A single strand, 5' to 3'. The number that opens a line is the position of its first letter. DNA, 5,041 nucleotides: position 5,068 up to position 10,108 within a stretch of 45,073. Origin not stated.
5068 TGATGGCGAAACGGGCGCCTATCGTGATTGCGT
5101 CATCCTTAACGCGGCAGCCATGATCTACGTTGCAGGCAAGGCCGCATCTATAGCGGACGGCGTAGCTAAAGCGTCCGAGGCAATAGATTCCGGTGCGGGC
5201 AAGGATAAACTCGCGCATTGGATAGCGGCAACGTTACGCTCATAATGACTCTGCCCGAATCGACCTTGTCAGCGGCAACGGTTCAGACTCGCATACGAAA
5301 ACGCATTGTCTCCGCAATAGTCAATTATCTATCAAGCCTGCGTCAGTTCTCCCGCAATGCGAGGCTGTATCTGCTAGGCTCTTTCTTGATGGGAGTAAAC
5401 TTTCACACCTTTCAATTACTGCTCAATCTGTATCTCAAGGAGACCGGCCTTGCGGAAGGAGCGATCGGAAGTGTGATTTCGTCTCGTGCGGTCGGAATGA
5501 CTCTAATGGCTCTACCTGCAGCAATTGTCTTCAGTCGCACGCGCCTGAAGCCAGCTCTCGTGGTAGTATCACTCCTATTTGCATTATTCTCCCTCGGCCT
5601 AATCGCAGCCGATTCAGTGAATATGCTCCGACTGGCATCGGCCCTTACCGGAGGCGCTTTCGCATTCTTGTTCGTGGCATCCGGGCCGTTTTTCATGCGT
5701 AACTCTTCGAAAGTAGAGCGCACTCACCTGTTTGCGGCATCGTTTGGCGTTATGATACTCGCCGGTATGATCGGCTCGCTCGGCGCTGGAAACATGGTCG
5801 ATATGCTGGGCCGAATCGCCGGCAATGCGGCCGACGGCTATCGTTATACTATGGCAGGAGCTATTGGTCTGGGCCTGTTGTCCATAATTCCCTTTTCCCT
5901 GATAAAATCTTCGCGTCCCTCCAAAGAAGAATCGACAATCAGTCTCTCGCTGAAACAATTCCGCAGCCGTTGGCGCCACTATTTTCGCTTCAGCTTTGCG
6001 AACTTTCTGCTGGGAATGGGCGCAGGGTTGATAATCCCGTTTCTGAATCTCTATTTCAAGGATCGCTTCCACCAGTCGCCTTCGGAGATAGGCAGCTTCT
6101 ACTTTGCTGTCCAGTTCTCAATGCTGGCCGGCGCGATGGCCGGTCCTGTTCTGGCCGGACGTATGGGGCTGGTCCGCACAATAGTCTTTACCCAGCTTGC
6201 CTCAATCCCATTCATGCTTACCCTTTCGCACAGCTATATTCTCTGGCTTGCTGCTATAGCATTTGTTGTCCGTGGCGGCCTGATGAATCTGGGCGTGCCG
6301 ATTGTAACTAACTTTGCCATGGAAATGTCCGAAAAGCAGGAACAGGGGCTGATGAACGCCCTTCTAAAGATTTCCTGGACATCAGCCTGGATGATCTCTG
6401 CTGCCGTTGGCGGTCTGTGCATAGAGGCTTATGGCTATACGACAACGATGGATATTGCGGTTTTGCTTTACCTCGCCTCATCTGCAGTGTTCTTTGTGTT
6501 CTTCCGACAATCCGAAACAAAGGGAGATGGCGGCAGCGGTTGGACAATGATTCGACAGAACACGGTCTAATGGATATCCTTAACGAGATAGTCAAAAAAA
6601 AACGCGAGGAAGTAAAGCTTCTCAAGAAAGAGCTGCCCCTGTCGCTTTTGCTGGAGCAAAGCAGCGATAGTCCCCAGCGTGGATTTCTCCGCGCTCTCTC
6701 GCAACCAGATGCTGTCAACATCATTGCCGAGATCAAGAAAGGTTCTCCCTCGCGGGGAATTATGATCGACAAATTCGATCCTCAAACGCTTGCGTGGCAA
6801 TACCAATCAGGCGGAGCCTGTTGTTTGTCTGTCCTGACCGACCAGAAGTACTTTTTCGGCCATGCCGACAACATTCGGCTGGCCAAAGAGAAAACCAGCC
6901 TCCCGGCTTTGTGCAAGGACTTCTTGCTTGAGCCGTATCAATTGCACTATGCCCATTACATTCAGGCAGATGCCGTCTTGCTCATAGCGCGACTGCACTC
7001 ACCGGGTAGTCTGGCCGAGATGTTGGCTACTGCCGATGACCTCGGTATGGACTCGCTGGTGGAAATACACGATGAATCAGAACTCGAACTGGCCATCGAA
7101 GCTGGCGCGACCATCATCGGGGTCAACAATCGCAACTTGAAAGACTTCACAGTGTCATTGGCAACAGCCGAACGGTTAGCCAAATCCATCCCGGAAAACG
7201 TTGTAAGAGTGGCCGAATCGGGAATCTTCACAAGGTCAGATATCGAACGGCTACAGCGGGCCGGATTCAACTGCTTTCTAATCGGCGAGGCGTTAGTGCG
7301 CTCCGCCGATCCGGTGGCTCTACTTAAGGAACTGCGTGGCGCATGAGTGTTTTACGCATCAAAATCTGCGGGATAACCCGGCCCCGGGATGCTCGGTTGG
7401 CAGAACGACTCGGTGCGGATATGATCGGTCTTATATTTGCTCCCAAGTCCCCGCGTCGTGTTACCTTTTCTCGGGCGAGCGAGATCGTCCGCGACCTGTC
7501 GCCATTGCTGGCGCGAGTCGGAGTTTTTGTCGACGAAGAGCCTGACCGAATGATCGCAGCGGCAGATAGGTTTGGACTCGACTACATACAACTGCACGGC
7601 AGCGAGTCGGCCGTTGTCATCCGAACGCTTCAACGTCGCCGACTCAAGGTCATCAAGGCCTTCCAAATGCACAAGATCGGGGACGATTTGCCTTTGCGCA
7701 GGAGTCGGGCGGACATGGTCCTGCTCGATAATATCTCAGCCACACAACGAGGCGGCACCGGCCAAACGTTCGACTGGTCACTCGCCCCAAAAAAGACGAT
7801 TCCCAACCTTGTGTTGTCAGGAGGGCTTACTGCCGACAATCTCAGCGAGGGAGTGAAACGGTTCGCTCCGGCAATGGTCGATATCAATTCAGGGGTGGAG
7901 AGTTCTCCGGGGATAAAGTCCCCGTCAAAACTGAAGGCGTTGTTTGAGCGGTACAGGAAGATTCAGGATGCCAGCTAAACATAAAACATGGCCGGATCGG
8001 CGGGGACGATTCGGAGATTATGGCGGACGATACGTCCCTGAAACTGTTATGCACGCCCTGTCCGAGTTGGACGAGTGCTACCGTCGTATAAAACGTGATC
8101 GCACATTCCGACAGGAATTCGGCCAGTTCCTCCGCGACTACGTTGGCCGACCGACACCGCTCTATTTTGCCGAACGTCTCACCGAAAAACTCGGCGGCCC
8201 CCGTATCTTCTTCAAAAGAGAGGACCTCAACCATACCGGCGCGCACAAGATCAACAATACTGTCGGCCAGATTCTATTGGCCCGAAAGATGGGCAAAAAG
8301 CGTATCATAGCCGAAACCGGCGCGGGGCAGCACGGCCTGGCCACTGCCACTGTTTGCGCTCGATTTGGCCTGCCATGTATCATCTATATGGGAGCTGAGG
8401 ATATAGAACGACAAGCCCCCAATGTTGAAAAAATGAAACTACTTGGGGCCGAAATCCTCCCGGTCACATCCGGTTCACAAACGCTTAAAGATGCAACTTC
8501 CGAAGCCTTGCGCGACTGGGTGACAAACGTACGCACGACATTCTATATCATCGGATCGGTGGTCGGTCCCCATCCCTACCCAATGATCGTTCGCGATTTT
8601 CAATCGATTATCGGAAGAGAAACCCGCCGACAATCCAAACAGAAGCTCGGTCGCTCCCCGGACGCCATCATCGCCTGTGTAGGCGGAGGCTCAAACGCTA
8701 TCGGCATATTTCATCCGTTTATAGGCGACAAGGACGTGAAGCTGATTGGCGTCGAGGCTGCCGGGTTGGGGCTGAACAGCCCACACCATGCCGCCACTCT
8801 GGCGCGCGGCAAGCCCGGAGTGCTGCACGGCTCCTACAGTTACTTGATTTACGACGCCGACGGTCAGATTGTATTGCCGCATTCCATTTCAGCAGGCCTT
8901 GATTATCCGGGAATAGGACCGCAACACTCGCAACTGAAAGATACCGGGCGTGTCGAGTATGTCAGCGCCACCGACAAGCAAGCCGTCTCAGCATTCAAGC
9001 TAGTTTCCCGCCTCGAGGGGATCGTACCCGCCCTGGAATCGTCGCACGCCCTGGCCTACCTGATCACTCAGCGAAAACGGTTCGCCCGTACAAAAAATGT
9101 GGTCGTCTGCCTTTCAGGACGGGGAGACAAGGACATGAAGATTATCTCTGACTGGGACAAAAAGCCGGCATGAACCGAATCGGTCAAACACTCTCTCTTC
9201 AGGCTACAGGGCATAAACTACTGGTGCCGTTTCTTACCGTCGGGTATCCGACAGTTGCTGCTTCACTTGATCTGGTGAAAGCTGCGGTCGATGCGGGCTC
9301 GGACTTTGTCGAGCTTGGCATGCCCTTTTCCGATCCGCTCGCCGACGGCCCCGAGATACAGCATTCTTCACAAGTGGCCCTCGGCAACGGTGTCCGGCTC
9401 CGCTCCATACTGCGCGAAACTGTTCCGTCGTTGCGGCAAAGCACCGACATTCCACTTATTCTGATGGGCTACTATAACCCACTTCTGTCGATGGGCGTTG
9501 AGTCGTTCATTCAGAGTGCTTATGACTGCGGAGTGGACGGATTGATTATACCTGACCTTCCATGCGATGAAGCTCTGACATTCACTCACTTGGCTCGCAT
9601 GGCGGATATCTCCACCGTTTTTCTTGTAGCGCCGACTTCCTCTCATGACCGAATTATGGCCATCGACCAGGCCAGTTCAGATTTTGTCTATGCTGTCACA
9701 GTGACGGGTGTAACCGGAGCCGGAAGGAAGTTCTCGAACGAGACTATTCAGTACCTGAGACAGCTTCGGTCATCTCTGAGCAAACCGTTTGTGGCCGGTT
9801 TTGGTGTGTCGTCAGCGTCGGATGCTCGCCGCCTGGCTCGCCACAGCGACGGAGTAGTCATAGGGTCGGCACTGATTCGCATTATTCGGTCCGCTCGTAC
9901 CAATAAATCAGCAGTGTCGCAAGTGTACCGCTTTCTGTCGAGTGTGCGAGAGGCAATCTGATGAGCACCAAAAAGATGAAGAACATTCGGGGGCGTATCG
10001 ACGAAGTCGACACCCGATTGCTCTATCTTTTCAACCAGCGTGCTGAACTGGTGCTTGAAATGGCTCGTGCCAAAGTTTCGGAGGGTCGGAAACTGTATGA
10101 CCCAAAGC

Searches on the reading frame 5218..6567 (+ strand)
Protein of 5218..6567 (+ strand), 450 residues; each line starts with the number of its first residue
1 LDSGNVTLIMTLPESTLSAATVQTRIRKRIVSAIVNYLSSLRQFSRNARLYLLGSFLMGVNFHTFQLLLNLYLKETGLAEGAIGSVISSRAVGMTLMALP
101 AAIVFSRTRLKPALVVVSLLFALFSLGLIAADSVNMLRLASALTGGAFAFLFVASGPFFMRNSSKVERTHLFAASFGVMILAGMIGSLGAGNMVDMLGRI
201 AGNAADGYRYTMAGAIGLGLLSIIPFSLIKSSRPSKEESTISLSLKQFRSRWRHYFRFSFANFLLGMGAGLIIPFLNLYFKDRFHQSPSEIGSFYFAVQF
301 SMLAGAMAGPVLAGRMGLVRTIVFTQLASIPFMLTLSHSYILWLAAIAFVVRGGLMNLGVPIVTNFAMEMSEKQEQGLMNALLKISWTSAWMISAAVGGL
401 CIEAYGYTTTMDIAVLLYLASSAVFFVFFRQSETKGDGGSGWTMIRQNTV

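Call 17: search_protein_families(library=pfam, proteins=[window:5218-6567:+], max_evalue=0.001)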
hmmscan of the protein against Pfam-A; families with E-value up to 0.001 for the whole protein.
window:5218-6567:+ (450 aa): 1 family
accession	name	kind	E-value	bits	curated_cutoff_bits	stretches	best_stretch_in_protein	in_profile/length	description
PF07690.21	MFS_1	-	1.6e-28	100.1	33.4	2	259-439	2-182/347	Major Facilitator Superfamily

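Call 53: search_protein_families(library=pfam, proteins=[window:5218-6567:+], max_evalue=0.0001)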
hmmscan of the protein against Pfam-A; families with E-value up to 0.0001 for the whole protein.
window:5218-6567:+ (450 aa): 1 family
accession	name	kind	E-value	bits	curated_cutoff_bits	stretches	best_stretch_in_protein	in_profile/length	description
PF07690.21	MFS_1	-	1.6e-28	100.1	33.4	2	259-439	2-182/347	Major Facilitator Superfamily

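Call 54: search_protein_families(library=ncbifam, proteins=[window:5218-6567:+], max_evalue=0.0001)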
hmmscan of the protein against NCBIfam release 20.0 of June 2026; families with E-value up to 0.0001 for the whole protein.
window:5218-6567:+ (450 aa): 2 families
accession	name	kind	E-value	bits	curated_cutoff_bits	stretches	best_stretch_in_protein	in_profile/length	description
NF002962.0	PRK03633.1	equivalog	1.7e-07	30.6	361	1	43-409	3-352/382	MFS transporter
TIGR00880.1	2_A_01_02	superfamily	8.8e-06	25.9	131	0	86-196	3-112/141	multidrug resistance protein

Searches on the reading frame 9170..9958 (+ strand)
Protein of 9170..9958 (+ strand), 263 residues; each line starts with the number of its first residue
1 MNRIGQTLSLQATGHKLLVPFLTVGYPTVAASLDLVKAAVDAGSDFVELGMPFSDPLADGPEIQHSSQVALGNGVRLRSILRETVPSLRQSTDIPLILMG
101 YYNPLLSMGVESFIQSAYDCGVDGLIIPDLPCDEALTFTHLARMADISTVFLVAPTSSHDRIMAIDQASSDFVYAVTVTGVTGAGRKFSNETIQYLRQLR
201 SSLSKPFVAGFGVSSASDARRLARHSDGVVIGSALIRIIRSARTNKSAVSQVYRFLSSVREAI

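Call 17: search_protein_families(library=pfam, proteins=[window:9170-9958:+], max_evalue=0.001)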
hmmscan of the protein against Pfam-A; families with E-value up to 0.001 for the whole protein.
window:9170-9958:+ (263 aa): 1 family
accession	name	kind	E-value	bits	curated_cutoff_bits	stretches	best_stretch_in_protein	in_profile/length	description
PF00290.26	Trp_syntA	-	1.5e-77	260.5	27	1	10-260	4-255/259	Tryptophan synthase alpha chain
